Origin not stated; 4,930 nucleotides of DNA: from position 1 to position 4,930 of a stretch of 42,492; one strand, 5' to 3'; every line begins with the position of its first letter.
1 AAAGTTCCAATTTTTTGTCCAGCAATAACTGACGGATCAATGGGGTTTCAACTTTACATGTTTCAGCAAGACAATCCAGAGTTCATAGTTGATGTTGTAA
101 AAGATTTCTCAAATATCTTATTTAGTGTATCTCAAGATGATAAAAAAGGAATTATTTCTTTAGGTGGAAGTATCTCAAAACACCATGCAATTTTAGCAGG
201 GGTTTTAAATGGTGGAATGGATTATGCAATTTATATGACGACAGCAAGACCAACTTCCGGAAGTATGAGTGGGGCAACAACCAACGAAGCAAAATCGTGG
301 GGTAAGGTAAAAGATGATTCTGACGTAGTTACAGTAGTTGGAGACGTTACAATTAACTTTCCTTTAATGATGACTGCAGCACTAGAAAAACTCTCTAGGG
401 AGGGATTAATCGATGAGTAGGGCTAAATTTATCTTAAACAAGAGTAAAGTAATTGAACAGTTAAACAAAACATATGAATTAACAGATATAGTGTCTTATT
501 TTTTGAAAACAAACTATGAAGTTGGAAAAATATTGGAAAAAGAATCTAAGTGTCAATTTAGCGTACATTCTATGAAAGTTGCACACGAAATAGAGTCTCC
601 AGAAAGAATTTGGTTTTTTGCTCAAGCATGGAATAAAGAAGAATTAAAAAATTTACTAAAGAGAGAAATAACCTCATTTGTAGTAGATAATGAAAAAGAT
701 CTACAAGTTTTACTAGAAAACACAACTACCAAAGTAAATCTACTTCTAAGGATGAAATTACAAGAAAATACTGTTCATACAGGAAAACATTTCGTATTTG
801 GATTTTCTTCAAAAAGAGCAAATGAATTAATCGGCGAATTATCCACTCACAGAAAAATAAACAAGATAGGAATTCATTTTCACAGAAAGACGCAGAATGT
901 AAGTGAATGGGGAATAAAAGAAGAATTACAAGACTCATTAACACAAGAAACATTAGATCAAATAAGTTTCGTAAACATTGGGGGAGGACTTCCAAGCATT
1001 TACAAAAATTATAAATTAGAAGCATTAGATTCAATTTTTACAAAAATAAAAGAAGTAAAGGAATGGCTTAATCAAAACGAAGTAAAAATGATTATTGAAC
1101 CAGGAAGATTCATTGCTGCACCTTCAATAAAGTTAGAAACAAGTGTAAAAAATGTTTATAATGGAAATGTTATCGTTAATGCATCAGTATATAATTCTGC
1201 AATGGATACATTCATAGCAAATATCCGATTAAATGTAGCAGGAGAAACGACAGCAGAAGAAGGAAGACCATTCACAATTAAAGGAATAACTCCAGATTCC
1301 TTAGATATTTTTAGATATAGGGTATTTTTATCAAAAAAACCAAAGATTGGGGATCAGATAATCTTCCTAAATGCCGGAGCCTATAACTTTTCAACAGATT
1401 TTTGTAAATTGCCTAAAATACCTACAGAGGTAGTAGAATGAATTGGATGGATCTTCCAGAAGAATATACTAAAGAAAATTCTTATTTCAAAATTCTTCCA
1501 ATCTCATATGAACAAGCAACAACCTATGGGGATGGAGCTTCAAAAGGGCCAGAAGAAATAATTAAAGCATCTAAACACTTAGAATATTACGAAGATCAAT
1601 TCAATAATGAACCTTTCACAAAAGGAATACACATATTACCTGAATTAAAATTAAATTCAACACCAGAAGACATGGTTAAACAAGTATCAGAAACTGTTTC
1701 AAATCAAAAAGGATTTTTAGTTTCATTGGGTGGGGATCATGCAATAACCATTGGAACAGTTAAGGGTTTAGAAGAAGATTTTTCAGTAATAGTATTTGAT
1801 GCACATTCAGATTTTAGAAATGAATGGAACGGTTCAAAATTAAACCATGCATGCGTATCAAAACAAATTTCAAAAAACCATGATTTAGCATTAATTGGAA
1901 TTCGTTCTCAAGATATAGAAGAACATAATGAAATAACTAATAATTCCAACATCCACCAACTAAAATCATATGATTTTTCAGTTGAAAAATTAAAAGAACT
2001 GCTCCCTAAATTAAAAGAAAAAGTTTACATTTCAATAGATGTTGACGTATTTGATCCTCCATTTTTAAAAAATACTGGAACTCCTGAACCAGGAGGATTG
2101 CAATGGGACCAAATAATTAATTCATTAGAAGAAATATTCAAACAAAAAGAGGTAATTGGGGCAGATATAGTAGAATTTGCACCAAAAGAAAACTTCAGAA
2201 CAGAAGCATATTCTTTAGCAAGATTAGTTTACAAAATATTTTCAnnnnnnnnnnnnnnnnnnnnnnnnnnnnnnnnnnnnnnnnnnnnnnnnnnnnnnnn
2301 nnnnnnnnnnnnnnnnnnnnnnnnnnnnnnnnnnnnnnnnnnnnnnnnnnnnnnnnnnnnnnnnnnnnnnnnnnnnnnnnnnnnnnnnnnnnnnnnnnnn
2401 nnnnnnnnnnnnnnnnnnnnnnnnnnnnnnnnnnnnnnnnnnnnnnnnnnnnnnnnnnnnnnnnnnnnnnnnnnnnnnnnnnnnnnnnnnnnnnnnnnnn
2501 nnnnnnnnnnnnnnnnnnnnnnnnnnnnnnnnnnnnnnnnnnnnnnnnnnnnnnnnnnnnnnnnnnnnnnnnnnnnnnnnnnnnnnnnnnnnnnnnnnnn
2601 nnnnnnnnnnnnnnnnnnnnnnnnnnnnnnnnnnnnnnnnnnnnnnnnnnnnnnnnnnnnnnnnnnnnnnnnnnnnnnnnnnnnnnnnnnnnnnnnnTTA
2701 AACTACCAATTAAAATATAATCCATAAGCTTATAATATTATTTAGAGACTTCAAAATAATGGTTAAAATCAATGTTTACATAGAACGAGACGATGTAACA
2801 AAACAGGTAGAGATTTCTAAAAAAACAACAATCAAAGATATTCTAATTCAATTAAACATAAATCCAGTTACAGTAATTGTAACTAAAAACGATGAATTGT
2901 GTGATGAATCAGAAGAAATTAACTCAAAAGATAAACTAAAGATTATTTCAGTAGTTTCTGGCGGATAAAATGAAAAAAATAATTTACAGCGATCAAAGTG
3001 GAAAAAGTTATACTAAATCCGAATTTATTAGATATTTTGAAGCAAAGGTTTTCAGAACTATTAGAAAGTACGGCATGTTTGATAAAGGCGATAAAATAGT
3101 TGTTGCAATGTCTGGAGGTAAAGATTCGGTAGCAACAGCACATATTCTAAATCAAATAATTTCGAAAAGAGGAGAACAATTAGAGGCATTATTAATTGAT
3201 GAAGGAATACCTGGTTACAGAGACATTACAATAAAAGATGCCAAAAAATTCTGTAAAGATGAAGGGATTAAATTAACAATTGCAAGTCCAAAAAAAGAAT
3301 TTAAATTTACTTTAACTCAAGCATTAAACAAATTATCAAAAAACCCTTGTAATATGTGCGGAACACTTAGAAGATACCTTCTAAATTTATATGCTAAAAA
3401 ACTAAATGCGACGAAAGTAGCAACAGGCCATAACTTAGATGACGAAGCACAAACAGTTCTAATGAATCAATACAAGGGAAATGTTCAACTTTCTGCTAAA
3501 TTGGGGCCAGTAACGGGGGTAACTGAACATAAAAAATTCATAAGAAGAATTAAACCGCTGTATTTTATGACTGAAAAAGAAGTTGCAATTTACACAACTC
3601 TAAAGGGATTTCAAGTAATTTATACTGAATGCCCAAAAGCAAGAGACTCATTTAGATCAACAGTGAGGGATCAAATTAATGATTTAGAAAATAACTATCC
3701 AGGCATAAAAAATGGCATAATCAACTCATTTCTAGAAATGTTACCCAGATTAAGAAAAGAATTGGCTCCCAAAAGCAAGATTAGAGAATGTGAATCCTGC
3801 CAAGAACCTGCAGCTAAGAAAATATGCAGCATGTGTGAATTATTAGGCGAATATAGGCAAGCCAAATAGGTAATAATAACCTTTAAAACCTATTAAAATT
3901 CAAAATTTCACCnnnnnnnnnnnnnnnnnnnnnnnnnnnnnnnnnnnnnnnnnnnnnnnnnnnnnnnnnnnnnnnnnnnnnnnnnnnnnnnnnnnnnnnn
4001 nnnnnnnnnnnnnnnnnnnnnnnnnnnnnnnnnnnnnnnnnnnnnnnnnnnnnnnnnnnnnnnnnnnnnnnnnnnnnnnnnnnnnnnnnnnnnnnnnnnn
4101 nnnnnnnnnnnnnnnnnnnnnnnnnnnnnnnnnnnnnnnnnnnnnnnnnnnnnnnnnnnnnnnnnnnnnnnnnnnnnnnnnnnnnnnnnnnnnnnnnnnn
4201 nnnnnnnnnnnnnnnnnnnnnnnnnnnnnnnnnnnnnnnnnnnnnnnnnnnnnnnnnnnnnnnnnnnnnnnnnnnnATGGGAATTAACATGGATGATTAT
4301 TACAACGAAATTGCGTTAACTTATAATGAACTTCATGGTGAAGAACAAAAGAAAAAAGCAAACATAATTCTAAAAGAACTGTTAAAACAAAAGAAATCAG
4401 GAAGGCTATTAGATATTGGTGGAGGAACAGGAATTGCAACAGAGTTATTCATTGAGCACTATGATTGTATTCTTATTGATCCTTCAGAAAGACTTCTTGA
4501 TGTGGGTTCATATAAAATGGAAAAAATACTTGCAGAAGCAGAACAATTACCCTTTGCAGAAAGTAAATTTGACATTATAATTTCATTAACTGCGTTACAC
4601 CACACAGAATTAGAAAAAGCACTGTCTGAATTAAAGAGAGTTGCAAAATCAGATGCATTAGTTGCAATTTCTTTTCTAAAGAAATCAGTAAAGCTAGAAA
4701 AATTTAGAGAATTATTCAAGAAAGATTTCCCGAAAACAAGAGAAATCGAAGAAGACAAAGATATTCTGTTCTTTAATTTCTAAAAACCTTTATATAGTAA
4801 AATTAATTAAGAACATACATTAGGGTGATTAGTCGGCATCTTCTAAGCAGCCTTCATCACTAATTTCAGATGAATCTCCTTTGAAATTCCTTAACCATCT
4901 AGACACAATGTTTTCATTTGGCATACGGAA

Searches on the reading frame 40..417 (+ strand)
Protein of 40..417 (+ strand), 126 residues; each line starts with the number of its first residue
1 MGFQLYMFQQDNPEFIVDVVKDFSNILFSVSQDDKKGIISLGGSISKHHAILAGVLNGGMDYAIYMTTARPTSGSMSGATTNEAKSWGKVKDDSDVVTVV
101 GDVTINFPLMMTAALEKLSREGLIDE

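Call 41: search_protein_families(library=pfam, proteins=[window:40-417:+], max_evalue=0.01)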
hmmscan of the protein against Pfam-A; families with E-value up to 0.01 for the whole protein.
window:40-417:+ (126 aa): 1 family
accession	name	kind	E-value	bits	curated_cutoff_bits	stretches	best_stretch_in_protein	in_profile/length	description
PF01916.23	DS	-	4.2e-36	125.2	27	1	1-113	173-287/288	Deoxyhypusine synthase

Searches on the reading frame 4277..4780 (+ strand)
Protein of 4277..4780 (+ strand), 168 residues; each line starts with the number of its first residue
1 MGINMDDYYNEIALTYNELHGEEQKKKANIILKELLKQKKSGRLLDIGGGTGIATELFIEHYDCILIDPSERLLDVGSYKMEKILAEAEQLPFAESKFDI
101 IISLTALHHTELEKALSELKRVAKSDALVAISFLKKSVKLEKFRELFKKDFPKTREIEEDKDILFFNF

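Call 41: search_protein_families(library=pfam, proteins=[window:4277-4780:+], max_evalue=0.01)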
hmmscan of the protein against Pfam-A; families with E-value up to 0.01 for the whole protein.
window:4277-4780:+ (168 aa): 8 families
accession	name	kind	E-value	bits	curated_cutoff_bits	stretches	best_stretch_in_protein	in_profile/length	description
PF08241.18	Methyltransf_11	-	1.2e-15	58.3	21.2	1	45-130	1-94/95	Methyltransferase domain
PF13649.12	Methyltransf_25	-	1.5e-12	48.4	27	1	45-125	2-95/97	Methyltransferase domain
PF13489.12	Methyltransf_23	-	1.8e-11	44.5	27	1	25-139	7-124/164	Methyltransferase domain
PF08242.18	Methyltransf_12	-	6.5e-08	33.7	30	1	45-127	1-96/98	Methyltransferase domain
PF13847.12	Methyltransf_31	-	1e-07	32.2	27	1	39-139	2-114/145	Methyltransferase domain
PF01209.24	Ubie_methyltran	-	5.1e-06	26.5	20.1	1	31-137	38-158/233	ubiE/COQ5 methyltransferase family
PF05148.21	Methyltransf_8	-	0.00084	19.7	27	1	29-145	61-171/219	Hypothetical methyltransferase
PF05219.18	DREV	-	0.0012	18.5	26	1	22-132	75-187/265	DREV methyltransferase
